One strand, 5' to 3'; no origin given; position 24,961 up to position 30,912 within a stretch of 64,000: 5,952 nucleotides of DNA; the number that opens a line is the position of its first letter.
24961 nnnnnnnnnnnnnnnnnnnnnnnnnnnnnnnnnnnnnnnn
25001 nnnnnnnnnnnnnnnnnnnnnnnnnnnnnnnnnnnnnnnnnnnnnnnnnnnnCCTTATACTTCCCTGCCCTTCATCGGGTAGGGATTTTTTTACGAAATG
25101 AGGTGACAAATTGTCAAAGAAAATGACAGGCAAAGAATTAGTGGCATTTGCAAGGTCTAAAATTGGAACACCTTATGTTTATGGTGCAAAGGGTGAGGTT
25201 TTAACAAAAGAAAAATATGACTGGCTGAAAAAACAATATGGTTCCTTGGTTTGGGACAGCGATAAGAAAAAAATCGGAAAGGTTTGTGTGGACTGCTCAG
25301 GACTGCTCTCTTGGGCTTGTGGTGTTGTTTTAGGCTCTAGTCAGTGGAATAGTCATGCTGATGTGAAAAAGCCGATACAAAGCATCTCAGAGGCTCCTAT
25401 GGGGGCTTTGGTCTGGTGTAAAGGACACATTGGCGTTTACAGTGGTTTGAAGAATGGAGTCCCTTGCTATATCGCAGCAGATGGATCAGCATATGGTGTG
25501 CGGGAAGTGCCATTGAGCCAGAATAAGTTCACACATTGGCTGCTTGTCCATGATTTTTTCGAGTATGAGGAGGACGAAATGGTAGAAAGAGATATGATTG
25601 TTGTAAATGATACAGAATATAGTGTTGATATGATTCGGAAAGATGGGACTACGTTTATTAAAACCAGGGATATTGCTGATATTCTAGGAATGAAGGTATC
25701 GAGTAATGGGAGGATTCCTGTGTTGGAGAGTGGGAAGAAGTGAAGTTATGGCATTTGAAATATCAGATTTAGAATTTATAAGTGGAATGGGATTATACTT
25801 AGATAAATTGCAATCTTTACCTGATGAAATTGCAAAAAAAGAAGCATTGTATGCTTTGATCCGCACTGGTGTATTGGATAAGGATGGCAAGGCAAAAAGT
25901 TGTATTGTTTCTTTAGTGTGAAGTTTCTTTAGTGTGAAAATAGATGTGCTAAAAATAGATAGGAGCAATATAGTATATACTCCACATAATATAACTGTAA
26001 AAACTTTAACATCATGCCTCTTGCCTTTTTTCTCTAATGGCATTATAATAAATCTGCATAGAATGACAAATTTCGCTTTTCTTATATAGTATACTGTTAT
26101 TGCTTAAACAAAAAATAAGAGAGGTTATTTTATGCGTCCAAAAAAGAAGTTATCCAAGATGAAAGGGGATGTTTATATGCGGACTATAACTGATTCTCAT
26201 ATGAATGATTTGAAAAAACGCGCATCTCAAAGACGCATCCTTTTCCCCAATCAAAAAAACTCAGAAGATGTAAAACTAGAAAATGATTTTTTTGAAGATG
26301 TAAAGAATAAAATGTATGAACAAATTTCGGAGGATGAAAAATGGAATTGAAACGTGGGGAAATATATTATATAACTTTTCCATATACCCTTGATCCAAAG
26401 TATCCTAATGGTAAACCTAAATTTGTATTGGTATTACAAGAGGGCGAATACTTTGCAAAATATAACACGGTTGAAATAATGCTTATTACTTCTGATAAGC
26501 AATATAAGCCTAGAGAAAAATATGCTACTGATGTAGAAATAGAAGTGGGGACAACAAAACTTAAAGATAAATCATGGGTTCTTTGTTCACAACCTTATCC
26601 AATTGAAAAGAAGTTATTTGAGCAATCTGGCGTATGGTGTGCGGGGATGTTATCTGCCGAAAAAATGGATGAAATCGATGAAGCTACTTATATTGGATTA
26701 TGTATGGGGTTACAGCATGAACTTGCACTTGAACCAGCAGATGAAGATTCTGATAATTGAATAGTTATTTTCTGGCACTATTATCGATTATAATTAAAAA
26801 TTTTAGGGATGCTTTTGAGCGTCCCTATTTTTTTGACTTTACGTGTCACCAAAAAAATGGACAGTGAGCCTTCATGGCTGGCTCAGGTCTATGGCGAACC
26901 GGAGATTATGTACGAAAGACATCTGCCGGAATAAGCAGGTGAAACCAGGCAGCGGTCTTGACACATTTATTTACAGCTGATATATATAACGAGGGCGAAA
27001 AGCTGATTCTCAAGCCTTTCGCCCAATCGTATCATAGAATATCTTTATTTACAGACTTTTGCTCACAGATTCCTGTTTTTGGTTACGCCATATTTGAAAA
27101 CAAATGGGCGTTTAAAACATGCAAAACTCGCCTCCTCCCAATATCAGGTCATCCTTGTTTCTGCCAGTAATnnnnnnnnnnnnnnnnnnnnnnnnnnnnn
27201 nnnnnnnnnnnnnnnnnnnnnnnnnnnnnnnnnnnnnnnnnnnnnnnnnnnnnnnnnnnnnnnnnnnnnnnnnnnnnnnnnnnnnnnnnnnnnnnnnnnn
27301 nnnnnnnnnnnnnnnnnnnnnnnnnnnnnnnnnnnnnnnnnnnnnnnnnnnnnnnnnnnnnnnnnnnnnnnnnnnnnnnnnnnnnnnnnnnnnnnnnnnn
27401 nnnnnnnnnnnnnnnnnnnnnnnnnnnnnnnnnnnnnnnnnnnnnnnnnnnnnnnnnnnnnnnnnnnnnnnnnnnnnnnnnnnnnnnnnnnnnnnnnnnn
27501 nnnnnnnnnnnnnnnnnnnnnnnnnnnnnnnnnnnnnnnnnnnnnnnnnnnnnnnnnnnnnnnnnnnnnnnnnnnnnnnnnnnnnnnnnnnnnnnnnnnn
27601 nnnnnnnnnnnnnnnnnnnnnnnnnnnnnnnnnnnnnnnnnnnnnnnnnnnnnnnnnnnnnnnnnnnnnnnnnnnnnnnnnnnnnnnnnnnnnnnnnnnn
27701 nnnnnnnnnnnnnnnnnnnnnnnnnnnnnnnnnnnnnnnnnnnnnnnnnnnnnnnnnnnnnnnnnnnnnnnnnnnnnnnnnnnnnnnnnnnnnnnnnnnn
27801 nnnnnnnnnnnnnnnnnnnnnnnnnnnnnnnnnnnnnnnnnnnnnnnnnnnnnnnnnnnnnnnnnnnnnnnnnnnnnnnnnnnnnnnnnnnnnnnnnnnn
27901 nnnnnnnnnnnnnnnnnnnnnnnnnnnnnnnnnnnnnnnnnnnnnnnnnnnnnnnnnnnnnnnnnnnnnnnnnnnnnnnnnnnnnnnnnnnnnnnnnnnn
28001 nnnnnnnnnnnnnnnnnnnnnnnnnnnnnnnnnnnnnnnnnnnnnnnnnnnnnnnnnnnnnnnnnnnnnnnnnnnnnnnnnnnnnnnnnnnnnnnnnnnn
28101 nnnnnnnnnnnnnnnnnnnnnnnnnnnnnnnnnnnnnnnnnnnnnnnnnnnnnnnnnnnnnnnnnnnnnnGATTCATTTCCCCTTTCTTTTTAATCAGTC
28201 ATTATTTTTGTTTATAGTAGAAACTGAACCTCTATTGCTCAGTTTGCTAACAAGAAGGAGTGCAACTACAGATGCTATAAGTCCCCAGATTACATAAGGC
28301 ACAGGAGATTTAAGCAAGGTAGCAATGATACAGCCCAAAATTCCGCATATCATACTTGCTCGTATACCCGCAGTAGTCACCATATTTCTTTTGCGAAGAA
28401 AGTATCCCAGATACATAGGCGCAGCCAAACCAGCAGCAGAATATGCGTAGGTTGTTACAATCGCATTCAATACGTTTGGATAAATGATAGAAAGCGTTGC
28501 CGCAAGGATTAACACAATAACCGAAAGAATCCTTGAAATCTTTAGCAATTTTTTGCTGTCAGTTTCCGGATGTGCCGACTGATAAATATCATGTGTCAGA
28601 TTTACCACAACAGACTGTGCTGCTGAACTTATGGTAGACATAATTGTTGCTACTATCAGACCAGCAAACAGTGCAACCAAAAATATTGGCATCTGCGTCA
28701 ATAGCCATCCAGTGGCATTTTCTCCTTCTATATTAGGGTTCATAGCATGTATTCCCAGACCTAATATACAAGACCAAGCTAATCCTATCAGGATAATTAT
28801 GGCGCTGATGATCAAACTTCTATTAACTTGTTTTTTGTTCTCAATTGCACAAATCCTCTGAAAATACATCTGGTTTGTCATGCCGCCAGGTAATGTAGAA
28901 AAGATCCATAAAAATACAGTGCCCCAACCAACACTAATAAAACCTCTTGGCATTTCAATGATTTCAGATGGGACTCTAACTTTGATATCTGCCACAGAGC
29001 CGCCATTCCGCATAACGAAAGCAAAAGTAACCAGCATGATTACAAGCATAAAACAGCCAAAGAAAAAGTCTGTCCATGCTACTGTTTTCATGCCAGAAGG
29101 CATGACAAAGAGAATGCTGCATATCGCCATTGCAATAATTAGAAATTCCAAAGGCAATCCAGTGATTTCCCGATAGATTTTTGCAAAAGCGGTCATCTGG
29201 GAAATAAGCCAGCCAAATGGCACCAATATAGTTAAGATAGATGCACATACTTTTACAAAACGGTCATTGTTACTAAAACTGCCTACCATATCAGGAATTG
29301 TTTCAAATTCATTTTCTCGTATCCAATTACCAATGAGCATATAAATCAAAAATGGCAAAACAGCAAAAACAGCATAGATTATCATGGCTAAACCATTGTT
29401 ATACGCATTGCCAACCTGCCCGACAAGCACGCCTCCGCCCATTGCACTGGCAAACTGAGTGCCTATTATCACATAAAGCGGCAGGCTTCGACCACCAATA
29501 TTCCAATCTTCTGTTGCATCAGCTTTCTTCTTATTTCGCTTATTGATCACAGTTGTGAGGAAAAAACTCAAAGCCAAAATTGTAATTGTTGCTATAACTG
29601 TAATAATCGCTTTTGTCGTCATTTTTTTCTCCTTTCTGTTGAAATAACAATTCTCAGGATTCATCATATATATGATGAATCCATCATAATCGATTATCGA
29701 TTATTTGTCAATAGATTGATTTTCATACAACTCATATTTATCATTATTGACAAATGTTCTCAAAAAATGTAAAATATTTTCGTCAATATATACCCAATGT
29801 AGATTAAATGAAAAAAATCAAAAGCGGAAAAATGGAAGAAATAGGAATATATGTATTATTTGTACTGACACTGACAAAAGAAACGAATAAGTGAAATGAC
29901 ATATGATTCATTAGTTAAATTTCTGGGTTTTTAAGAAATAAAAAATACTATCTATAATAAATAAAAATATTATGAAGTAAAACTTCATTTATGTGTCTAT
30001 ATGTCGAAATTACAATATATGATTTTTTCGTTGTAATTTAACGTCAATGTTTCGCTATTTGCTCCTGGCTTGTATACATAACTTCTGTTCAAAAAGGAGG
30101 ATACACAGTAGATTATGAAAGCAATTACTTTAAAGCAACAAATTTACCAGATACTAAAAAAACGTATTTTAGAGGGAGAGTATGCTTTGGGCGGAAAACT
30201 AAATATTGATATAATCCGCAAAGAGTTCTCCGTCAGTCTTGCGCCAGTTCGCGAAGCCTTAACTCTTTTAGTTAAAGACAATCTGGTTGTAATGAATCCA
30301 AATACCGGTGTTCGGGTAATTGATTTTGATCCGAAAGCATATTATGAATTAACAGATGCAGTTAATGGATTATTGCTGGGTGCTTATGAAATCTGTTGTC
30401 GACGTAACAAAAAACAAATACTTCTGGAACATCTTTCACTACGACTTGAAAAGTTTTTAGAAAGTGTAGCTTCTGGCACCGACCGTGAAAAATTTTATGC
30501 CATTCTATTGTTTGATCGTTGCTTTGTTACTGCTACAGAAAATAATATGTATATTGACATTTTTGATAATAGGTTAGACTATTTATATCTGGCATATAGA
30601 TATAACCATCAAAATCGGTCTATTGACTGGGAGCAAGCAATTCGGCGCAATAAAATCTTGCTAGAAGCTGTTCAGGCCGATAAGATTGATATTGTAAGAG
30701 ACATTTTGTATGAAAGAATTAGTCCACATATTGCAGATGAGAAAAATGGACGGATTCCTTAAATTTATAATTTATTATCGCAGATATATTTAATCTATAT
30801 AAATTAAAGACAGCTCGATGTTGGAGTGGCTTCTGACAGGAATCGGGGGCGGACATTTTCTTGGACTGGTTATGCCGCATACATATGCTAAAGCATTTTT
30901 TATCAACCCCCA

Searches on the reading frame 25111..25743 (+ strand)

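Call 50: search_protein_families(library=phrogs, proteins=[window:25111-25743:+], max_evalue=0.0001)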
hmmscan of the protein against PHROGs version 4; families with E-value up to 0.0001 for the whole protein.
window:25111-25743:+ (210 aa): 1 family
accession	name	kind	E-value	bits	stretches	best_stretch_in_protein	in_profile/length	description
phrog_329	-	tail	3.2e-07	29.9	1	3-141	531-647/949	minor tail protein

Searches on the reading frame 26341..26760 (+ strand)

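Call 97: search_protein_families(library=ncbifam, proteins=[window:26341-26760:+], max_evalue=0.01)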
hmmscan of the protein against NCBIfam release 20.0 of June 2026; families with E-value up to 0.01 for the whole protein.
window:26341-26760:+ (139 aa): 0 families

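Call 98: search_protein_families(library=phrogs, proteins=[window:26341-26760:+], max_evalue=0.001)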
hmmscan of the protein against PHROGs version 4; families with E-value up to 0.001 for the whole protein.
window:26341-26760:+ (139 aa): 1 family
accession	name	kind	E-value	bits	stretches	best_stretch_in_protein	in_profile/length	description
phrog_1936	-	moron, auxiliary metabolic gene and host takeover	7e-12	46.6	1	2-115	8-114/188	MazF-like growth inhibitor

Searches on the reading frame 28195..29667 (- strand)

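Call 98: search_protein_families(library=phrogs, proteins=[window:28195-29667:-], max_evalue=0.001)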
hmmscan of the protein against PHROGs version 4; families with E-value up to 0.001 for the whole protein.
window:28195-29667:- (490 aa): 2 families
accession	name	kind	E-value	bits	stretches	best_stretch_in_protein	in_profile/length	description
phrog_15045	-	unknown function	8.8e-18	65.6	1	45-424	24-419/507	-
phrog_20720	-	unknown function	2.8e-15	57.1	1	24-448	4-420/460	-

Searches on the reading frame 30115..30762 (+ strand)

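Call 4: search_protein_families(library=pfam, proteins=[window:30115-30762:+], max_evalue=0.1)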
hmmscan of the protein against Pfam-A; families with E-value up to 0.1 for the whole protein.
window:30115-30762:+ (215 aa): 3 families
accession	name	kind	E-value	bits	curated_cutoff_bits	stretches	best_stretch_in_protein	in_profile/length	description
PF00392.27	GntR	-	8e-15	54.7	27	1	6-68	1-64/64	Bacterial regulatory proteins, gntR family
PF07729.17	FCD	-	0.0053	17.6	24.3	1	93-200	16-121/125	FCD domain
PF17783.7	CvfB_WH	-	0.0055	16.9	22.9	1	8-63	1-54/58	CvfB-like winged helix domain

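Call 98: search_protein_families(library=phrogs, proteins=[window:30115-30762:+], max_evalue=0.001)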
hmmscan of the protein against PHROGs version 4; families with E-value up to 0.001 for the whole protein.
window:30115-30762:+ (215 aa): 2 families
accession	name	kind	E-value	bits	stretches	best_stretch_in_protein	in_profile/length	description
phrog_38247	-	unknown function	2.2e-10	41.5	1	6-198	13-203/228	-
phrog_9285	-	unknown function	0.00011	22.1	1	8-70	30-93/466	-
